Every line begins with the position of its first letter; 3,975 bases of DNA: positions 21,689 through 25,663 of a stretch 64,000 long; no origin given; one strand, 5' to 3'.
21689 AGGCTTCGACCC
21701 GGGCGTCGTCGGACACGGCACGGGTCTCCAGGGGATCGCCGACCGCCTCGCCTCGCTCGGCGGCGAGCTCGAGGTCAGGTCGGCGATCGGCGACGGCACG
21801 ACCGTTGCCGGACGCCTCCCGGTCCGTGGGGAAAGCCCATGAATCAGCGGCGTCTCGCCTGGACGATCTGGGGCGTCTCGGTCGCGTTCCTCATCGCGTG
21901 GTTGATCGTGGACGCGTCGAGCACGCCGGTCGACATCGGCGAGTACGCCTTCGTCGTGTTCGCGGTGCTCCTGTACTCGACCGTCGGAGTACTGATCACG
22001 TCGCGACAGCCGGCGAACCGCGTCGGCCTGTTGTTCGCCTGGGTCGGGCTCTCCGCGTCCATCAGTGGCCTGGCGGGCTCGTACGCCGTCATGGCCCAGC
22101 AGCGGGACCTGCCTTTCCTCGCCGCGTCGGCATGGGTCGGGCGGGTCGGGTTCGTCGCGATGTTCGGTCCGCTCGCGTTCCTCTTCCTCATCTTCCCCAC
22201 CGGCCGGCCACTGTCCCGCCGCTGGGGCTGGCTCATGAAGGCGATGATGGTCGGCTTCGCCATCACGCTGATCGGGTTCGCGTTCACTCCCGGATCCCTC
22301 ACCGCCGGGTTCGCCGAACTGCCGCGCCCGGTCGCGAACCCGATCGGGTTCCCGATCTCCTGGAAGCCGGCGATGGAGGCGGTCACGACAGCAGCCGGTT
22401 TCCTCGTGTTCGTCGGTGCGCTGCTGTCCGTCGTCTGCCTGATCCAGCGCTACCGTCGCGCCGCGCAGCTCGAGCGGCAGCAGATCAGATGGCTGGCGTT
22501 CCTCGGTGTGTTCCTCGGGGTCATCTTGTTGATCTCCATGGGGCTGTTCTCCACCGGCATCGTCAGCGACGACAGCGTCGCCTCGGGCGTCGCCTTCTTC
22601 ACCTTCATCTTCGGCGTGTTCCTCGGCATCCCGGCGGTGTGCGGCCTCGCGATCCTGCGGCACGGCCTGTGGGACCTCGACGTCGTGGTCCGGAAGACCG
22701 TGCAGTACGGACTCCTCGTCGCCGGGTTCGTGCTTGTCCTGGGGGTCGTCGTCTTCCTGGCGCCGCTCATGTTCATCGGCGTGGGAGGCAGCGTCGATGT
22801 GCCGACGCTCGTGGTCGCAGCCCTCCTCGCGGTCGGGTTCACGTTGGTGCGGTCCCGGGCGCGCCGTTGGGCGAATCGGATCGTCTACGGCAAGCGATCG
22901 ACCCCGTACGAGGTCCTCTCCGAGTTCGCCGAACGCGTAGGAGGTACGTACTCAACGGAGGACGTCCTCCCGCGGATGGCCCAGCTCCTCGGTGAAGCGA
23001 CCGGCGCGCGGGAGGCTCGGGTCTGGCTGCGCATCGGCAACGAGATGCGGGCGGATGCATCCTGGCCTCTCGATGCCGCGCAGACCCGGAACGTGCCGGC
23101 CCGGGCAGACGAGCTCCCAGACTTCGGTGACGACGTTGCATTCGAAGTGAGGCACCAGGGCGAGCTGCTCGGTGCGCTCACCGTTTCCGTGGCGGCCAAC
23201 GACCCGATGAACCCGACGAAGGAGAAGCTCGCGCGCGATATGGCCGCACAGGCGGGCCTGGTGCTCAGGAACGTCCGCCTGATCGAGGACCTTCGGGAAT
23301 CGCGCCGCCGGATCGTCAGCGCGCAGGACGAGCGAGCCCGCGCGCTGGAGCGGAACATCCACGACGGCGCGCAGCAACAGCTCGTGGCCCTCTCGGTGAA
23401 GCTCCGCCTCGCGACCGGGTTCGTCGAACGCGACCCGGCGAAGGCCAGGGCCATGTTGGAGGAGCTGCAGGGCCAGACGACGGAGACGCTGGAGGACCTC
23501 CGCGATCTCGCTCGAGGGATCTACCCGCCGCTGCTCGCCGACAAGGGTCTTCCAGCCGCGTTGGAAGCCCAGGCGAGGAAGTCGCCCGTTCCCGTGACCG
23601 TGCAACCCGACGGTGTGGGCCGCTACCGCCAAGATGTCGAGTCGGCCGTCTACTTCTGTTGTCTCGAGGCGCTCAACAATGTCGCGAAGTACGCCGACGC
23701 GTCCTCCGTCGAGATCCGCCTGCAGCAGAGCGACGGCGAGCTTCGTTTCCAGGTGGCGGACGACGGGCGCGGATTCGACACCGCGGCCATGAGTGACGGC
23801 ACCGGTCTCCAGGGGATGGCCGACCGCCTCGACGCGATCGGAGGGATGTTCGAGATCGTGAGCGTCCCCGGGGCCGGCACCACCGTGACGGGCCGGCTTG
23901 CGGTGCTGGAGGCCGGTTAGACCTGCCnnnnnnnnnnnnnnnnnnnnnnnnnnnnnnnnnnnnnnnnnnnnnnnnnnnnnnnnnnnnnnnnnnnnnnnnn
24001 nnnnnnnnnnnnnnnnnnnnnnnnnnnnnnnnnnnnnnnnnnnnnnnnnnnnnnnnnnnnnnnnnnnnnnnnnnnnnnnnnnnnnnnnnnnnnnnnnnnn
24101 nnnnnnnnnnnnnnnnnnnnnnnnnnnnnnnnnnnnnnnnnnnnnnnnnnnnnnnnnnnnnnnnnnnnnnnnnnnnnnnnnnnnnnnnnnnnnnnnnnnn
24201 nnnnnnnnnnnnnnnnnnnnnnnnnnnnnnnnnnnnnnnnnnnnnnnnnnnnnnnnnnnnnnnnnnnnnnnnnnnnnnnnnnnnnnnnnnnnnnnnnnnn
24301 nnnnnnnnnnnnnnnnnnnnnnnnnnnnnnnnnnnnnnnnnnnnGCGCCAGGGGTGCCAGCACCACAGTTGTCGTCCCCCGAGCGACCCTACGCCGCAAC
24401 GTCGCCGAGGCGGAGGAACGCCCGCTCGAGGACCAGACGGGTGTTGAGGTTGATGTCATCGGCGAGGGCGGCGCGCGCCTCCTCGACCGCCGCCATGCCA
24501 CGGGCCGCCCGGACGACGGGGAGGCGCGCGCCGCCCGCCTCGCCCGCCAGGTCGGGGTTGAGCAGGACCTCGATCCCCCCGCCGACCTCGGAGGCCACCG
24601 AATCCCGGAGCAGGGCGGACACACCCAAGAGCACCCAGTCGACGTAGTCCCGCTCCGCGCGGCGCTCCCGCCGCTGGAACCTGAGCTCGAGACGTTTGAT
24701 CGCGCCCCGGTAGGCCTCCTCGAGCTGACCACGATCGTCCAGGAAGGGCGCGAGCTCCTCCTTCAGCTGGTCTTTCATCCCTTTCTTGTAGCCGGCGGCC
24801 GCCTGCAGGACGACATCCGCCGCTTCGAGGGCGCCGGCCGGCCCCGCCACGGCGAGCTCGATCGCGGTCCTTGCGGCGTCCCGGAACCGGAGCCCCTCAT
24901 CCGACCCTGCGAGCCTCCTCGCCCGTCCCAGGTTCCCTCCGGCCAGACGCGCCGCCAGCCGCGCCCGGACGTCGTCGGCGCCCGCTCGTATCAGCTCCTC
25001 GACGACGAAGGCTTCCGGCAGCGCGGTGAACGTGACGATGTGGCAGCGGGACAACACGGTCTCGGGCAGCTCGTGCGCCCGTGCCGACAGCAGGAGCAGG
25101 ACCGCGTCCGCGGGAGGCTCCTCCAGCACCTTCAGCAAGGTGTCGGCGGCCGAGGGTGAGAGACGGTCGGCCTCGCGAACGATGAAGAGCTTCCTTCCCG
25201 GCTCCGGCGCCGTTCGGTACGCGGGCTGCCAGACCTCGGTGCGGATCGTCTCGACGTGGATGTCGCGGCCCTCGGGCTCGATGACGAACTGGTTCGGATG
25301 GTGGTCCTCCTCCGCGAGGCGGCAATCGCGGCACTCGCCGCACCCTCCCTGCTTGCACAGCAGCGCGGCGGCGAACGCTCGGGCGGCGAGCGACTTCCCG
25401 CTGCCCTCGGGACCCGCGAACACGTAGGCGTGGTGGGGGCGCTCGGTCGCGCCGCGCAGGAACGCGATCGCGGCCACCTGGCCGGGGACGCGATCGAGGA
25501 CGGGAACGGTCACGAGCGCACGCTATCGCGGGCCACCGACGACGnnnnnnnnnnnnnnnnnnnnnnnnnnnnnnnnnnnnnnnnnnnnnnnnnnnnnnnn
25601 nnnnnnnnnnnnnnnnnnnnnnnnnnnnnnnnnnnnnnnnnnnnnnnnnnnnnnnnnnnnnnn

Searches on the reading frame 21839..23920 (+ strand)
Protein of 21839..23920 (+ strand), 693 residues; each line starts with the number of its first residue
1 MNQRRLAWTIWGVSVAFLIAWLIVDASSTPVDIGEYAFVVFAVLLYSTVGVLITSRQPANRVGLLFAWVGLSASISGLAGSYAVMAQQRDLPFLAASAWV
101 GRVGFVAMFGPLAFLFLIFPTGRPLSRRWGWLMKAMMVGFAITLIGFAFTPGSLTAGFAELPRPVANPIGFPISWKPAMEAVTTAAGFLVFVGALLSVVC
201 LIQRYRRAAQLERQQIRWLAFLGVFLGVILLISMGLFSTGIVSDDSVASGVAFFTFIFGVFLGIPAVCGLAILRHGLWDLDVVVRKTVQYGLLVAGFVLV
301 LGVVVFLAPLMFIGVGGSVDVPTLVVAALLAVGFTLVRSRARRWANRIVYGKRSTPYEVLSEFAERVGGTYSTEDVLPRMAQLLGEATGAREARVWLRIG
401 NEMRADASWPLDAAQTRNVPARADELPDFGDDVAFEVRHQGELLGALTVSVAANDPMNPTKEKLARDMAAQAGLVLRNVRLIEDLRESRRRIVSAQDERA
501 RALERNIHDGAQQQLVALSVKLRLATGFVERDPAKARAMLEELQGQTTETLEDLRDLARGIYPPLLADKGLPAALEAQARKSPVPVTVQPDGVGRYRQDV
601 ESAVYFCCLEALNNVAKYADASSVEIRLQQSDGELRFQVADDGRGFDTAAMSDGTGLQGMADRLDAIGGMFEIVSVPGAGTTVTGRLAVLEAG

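Call 44: search_protein_families(library=pfam, proteins=[window:21839-23920:+], max_evalue=0.01)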
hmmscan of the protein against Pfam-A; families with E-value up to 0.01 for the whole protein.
window:21839-23920:+ (693 aa): 3 families
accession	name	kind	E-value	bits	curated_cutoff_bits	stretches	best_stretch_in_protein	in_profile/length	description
PF07730.19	HisKA_3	-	1.8e-11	44.9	24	1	499-564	2-66/68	Histidine kinase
PF02518.31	HATPase_c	-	3e-09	37.7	26.4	1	602-687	4-107/111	Histidine kinase-, DNA gyrase B-, and HSP90-like ATPase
PF13581.12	HATPase_c_2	-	1.5e-05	25.4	27.4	1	601-655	29-88/127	Histidine kinase-like ATPase domain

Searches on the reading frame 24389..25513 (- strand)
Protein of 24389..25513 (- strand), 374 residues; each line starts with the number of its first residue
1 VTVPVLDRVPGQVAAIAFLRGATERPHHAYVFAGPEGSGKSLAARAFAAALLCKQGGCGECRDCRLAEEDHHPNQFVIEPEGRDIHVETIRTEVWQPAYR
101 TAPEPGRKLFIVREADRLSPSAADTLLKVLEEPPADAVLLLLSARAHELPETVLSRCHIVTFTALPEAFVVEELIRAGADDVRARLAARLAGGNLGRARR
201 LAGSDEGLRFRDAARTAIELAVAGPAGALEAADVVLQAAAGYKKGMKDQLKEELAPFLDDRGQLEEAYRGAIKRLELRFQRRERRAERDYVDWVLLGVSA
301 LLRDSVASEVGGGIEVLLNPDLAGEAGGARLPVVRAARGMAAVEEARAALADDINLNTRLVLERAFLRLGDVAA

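Call 58: search_protein_families(library=pfam, proteins=[window:24389-25513:-], max_evalue=0.001)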
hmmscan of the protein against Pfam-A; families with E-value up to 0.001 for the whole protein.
window:24389-25513:- (374 aa): 2 families
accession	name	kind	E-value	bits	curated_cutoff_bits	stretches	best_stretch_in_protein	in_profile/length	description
PF13177.12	DNA_pol3_delta2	-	4.2e-38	131.3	27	1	23-164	15-159/161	DNA polymerase III, delta subunit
PF00004.35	AAA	-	0.00015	22.7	21.2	1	31-161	2-127/131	ATPase family associated with various cellular activities (AAA)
